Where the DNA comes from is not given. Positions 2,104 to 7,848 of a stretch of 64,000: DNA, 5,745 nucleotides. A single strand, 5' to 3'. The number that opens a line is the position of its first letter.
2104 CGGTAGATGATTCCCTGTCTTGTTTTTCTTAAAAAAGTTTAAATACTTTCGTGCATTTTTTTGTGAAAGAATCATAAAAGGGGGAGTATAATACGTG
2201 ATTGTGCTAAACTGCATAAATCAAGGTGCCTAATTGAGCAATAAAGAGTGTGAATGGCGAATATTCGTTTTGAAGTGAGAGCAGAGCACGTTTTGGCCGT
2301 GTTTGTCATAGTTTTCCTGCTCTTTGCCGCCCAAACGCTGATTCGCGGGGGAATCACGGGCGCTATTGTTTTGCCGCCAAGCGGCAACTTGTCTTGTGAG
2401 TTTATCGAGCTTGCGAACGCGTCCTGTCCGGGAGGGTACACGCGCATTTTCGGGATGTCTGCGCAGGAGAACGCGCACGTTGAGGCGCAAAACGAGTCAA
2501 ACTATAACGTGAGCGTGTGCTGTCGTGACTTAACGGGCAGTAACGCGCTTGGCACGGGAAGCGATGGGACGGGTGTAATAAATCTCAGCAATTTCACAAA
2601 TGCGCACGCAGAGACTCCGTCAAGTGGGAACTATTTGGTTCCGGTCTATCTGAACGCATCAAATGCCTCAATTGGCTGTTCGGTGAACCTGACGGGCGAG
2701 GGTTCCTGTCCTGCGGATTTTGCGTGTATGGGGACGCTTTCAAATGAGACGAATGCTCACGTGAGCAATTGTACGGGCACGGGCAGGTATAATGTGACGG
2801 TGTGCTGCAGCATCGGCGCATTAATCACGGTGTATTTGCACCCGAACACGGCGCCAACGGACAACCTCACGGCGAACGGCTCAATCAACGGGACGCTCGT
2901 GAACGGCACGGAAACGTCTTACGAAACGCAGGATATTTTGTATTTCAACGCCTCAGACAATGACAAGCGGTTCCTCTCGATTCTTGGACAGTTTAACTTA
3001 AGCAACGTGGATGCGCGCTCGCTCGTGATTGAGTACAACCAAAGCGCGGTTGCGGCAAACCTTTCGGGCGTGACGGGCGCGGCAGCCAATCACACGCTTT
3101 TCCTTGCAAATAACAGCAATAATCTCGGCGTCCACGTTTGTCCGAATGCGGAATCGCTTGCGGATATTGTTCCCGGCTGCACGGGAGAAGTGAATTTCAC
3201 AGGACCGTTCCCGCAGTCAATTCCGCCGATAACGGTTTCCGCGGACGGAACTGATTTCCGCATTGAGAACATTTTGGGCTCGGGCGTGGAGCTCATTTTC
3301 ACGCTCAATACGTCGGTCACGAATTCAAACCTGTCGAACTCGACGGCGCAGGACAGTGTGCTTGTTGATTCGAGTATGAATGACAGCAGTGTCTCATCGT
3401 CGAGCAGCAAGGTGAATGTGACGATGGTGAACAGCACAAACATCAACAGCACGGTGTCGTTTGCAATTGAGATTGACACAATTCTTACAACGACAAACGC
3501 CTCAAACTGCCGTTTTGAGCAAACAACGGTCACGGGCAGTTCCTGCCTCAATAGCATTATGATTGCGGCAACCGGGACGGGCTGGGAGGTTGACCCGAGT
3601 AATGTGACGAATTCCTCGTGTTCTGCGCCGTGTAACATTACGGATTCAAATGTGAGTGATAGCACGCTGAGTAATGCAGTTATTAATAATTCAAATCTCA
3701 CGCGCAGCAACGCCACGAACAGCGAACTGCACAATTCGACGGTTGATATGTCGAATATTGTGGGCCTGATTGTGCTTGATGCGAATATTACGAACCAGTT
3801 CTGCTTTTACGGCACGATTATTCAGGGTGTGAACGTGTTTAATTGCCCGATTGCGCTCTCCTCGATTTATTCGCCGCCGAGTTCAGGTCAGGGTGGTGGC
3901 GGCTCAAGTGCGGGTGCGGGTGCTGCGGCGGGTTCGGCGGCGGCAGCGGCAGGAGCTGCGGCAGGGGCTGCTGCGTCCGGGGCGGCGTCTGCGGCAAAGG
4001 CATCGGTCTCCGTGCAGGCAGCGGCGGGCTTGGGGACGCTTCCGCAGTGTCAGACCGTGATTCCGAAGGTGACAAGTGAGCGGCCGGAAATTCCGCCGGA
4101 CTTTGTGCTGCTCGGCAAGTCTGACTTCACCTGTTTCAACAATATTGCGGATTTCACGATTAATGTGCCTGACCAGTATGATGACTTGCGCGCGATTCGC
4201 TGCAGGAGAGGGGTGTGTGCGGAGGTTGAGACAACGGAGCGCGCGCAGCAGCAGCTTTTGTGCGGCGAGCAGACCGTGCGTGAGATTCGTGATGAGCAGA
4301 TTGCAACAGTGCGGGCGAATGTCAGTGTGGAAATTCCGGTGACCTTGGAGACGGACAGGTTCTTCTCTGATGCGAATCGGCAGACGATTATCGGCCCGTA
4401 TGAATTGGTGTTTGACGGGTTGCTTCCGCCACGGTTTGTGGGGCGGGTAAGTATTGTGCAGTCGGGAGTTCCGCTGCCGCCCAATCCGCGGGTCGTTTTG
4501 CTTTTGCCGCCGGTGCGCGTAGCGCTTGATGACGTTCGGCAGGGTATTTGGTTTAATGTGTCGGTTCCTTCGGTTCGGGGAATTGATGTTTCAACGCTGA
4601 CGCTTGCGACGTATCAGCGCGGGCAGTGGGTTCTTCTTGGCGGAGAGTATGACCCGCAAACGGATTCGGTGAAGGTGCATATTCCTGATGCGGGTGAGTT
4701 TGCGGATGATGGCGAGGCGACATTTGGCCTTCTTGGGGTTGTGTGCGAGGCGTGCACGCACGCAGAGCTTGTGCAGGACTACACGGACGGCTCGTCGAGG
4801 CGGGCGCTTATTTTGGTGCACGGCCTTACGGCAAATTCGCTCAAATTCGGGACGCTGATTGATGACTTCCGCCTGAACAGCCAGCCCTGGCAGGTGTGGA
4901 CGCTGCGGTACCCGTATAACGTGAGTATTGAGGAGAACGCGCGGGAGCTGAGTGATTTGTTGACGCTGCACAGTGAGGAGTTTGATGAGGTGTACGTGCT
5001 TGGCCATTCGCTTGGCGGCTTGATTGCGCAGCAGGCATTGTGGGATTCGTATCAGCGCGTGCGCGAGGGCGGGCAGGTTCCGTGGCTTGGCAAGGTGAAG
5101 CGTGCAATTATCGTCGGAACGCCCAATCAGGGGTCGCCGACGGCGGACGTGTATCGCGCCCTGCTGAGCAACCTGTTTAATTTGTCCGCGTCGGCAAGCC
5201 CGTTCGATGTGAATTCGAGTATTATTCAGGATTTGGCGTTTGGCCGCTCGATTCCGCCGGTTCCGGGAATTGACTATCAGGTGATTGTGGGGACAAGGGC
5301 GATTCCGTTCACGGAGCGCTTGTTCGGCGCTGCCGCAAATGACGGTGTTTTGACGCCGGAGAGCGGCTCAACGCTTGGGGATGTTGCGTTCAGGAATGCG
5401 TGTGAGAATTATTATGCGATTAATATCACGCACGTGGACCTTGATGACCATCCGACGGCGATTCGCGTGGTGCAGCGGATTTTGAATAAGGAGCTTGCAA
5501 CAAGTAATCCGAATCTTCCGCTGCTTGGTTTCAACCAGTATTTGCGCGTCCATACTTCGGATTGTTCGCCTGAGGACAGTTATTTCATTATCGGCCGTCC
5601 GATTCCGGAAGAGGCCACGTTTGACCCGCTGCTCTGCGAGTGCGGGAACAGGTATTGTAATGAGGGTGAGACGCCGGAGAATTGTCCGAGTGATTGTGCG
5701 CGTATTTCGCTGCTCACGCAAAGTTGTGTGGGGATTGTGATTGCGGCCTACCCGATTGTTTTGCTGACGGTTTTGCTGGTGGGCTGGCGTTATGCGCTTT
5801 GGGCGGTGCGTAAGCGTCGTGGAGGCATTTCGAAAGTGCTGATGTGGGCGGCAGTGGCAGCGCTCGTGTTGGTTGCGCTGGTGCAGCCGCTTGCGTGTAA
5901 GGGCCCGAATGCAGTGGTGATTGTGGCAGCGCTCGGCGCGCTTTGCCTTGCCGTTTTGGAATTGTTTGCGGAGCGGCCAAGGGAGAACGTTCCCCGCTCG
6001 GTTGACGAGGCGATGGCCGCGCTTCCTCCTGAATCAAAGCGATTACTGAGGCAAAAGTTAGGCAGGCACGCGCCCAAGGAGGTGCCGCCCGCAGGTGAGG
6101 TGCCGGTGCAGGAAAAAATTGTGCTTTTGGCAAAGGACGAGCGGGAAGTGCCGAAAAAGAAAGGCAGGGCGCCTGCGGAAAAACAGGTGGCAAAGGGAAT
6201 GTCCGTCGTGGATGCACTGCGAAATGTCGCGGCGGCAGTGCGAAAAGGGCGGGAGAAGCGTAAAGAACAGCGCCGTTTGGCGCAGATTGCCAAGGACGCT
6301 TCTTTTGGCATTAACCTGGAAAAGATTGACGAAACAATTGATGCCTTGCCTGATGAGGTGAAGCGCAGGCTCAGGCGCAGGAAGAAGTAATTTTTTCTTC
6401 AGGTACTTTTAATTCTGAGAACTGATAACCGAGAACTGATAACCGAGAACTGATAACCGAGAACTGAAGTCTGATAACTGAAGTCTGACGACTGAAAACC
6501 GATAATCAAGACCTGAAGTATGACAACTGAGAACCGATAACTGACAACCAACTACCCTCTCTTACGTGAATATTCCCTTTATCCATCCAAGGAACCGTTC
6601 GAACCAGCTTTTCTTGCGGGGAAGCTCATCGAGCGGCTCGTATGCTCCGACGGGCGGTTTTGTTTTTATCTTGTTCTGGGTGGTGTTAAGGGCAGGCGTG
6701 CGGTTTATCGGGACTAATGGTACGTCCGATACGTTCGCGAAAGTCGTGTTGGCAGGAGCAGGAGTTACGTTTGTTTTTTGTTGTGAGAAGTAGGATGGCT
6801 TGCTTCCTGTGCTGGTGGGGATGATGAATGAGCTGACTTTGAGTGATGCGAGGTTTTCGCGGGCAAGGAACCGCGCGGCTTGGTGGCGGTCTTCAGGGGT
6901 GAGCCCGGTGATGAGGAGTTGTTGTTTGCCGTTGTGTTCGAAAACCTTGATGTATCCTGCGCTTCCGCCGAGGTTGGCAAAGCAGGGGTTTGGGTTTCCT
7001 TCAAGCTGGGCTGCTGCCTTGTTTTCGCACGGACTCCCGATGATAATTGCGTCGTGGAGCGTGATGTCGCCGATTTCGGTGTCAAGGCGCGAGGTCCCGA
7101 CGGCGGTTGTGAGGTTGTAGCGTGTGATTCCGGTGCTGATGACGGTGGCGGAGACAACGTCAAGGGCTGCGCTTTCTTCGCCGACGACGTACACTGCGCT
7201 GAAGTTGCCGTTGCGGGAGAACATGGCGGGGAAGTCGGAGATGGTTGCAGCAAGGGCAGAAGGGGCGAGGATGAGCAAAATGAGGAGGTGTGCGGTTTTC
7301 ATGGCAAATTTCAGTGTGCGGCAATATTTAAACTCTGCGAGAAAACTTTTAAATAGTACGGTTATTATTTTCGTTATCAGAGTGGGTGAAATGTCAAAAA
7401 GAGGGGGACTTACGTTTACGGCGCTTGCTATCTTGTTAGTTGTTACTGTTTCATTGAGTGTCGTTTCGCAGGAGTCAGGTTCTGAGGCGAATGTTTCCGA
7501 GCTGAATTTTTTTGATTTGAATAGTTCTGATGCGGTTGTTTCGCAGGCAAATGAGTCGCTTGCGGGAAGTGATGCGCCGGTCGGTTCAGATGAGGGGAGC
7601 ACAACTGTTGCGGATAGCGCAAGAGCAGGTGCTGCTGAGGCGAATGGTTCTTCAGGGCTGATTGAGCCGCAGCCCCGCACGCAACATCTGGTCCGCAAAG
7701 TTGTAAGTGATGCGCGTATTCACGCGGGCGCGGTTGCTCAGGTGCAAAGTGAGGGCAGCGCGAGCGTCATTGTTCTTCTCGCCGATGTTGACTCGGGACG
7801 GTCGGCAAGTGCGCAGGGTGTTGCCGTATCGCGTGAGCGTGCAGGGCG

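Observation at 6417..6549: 19 uninterrupted GAnAACY heptads between convergent surface-protein genes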

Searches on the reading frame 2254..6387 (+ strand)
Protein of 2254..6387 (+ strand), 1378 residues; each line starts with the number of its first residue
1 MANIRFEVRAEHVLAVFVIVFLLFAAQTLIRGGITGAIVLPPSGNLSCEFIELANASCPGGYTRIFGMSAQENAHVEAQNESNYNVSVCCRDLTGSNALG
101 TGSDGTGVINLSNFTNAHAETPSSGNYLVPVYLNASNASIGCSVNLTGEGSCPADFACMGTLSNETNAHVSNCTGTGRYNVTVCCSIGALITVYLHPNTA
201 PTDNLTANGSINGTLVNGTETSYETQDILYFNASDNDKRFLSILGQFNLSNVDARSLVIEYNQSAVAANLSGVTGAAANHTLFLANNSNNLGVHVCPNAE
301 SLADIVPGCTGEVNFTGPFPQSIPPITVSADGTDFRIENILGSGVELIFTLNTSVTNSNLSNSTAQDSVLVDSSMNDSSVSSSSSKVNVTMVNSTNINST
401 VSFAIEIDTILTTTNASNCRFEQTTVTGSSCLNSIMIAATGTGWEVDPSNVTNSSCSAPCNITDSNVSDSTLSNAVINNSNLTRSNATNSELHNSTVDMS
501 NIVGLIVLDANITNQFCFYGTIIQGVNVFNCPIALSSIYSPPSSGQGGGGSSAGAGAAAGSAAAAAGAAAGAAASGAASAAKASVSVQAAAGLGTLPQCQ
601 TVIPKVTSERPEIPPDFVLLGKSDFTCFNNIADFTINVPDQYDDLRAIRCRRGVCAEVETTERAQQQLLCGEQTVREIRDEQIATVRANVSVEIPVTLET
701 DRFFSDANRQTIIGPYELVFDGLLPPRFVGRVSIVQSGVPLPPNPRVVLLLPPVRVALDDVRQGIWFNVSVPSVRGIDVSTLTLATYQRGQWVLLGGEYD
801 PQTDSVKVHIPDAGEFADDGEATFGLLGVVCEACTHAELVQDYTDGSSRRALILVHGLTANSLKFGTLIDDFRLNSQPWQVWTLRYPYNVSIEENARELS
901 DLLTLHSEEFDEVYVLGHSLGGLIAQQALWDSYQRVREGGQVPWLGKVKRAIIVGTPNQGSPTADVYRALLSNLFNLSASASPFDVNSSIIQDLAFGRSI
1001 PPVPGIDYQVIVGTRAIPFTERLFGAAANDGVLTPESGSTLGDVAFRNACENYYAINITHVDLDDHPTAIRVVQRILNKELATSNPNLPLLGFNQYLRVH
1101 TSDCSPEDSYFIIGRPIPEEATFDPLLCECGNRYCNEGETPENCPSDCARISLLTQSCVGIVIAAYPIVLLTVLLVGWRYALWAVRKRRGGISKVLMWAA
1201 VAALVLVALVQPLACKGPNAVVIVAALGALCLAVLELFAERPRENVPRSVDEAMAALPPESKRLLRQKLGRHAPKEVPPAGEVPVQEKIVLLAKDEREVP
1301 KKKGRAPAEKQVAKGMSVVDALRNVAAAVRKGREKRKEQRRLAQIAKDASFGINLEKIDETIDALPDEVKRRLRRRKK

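Call 10: search_protein_families(library=pfam, proteins=[window:2254-6387:+], max_evalue=0.01)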
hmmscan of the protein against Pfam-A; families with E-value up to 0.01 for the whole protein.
window:2254-6387:+ (1378 aa): 4 families
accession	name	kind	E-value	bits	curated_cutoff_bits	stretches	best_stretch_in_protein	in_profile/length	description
PF12697.13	Abhydrolase_6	-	0.00016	22.9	26.3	1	852-969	1-106/217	Alpha/beta hydrolase family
PF24096.1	DUF7379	-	0.00018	21.9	33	1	893-968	51-122/191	Domain of unknown function (DUF7379)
PF07819.20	PGAP1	-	0.0093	16.2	24.3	0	901-962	81-133/233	PGAP1-like alpha/beta domain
PF12146.15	Hydrolase_4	-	0.0093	15.7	27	0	908-934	73-99/239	Serine aminopeptidase, S33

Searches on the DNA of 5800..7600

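Call 6: search_rna_families(source=window, start=5800, end=7600, threshold=evalue, max_evalue=1)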
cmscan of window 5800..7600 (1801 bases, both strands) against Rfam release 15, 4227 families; matches with E-value up to 1: 2.
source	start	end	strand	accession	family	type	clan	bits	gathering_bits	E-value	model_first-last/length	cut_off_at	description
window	6639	6685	+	RF03504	mir-9461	Gene; miRNA;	-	21.9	84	0.12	17-63/80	no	mir-9461 microRNA precursor family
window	6819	6865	+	RF01138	sR23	Gene; snRNA; snoRNA; CD-box;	-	15.6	45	0.6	1-54/54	no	Small nucleolar RNA sR23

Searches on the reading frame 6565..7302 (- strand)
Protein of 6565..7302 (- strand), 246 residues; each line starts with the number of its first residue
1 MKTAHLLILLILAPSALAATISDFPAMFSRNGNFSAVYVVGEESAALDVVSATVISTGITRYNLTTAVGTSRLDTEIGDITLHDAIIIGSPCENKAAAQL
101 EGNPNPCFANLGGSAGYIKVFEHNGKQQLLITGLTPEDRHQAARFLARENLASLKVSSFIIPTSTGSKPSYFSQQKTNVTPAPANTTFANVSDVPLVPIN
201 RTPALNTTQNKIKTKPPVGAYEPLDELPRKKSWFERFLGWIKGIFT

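Call 38: find_encoding_contigs(protein=window:6565-7302:-, flank=3000, max_places=10)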
Protein window:6565-7302:- (246 aa): no gene with exactly this product is on record in the collection.

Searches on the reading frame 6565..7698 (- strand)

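Call 10: search_protein_families(library=pfam, proteins=[window:6565-7698:-], max_evalue=0.01)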
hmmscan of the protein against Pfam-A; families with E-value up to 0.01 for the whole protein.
window:6565-7698:- (378 aa): 1 family
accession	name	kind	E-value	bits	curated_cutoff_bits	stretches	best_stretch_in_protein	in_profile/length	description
PF05124.17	S_layer_C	-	2.5e-07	30.9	23.9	1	153-191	2-40/177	S-layer like family, outer domain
